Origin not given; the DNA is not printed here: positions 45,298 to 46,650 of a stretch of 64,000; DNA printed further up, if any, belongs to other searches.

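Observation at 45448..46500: The small partner proteins are free-standing homologs of the giants' C-terminal module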

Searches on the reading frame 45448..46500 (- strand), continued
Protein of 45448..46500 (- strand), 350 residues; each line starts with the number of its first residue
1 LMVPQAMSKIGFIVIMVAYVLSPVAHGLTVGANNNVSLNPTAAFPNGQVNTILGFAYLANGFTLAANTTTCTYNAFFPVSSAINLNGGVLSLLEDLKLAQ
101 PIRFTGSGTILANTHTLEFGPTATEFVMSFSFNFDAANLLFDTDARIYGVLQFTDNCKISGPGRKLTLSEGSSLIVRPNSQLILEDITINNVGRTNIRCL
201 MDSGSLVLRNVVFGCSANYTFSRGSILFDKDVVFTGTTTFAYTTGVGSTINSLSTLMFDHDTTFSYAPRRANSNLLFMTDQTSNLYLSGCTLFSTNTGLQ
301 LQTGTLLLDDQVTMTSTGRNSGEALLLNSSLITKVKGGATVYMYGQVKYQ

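Call 68: find_related_loci(query=A3, collection=metagenome_contigs, flank=10000)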
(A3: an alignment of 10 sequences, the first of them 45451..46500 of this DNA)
Query A3 (350 aa) in metagenome_contigs; peptide patterns used: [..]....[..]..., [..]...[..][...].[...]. (x = any residue, [..] = any of these).
80 stretches matched a pattern; 10 encode a relative of the query (tblastn E <= 1e-3); 10 distinct loci.
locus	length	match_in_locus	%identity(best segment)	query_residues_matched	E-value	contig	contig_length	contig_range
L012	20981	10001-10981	40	28-348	8e-70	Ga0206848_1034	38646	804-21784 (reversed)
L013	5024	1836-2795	38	28-345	4e-64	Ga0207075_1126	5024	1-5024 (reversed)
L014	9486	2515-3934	37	5-347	1e-59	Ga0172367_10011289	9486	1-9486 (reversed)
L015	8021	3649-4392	44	102-348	3e-58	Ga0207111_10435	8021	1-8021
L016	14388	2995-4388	43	5-350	2e-86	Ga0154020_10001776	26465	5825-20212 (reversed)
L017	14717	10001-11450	35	26-334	1e-48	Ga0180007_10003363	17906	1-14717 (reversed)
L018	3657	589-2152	31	2-350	2e-47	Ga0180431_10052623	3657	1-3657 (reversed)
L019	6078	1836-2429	42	157-349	1e-43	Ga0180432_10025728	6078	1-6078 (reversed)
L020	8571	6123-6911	31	83-350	4e-29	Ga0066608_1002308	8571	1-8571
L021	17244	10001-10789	31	83-350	5e-29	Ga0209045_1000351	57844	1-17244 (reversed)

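Call 71: fold_search(model_id=the predicted structure, library=viral)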
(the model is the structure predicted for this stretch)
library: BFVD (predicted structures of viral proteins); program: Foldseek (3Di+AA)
matches with E <= 10: 671; with E <= 0.001: 0
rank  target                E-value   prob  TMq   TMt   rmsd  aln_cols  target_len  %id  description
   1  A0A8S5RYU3            1.0e-03  0.77  0.22  0.11  14.7       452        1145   12  Neck appendage protein [Myoviridae sp. ctNQV2]
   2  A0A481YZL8            9.4e-03  0.15  0.13  0.11  22.8       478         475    9  Uncharacterized protein [Mimivirus LCMiAC01]
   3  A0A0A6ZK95            2.2e-02  0.85  0.35  0.21  11.3       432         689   11  Virion protein [Proteus phage PM16]
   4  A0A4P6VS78            2.2e-02  0.47  0.24  0.24  14.8       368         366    8  Uncharacterized protein [Mimivirus LCMiAC02]
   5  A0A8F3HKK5            3.1e-02  0.44  0.26  0.15  13.3       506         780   11  Tail spike protein [Escherichia phage vB_EcoP-ZQ2]
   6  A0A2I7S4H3            3.3e-02  0.51  0.24  0.15  12.8       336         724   12  (no name in the UniProt tables at hand)
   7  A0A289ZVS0            3.4e-02  0.60  0.30  0.29  11.8       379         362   14  Uncharacterized protein [Serratia phage vB_SmaM_ 2050HW]
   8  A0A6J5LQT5            4.2e-02  0.14  0.15  0.11  15.3       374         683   12  Pectate lyase superfamily protein [uncultured Caudovirales phage]
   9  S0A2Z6                5.1e-02  0.21  0.22  0.19  16.0       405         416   12  Right handed beta helix domain-containing protein [Cellulophaga phage phi46:3]
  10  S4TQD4                5.4e-02  0.51  0.28  0.12  12.7       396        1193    8  Tail spike TSP1/Gp66 N-terminal domain-containing protein [Salmonella phage FSL SP-029]
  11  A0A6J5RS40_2          6.6e-02  0.25  0.24  0.13  13.6       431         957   12  Parallel beta-helix repeat [uncultured Caudovirales phage]
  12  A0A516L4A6            7.3e-02  0.30  0.25  0.16  13.5       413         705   11  (no name in the UniProt tables at hand)
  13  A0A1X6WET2            8.0e-02  0.51  0.27  0.10  14.2       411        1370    9  (no name in the UniProt tables at hand)
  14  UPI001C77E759         8.0e-02  0.33  0.26  0.20  12.7       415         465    9  (no name look-up for this kind of identifier)
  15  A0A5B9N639            8.0e-02  0.28  0.24  0.16  13.2       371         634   12  (no name in the UniProt tables at hand)
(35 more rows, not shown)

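Call 83: list_cluster_members(proteins=[P0014, P0016, P0017, P0020, P0033, P0048, P0096, P0109, P0113, P0128])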
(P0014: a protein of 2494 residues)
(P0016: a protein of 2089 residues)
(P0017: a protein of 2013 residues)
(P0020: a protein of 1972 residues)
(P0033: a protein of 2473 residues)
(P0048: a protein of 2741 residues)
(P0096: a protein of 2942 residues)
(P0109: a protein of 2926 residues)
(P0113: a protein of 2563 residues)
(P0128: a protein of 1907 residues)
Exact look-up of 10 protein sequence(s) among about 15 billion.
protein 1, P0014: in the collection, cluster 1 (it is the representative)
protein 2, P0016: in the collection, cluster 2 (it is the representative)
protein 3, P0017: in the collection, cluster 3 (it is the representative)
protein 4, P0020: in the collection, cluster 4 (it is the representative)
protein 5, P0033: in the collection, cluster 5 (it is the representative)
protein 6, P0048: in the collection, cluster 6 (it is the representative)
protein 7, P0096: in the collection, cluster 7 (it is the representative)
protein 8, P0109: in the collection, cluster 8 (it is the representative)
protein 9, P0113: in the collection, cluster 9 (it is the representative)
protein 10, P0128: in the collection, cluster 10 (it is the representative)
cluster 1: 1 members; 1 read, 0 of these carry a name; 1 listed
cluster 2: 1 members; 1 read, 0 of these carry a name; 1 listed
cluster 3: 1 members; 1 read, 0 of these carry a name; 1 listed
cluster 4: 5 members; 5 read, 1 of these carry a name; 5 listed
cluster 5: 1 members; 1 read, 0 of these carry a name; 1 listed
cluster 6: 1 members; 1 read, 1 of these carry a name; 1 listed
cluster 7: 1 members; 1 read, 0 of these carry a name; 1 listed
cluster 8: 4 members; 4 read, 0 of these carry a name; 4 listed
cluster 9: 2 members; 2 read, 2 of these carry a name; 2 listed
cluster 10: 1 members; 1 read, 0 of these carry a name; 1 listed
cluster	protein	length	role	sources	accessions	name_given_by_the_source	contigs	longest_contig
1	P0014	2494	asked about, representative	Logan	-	-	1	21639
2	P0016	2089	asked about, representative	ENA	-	-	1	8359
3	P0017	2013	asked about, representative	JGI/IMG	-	-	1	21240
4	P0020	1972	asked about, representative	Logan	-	-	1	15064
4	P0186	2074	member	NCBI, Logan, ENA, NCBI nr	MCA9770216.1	hypothetical protein KC460_02490 [Candidatus Dependentiae bacterium] | hypothetical protein [Candidatus Dependentiae bacterium]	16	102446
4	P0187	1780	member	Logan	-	-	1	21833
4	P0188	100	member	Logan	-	-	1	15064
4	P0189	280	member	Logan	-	-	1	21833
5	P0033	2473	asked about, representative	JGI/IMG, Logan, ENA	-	-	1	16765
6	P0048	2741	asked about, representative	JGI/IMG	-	hypothetical protein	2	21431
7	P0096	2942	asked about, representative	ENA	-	-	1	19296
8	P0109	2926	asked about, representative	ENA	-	-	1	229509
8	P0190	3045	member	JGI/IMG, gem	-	-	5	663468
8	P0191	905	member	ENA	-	-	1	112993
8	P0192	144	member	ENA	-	-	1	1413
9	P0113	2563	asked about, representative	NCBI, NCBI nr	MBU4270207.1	hypothetical protein KKE07_05040, partial [Candidatus Dependentiae bacterium] | hypothetical protein [Candidatus Dependentiae bacterium]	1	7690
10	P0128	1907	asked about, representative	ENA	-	-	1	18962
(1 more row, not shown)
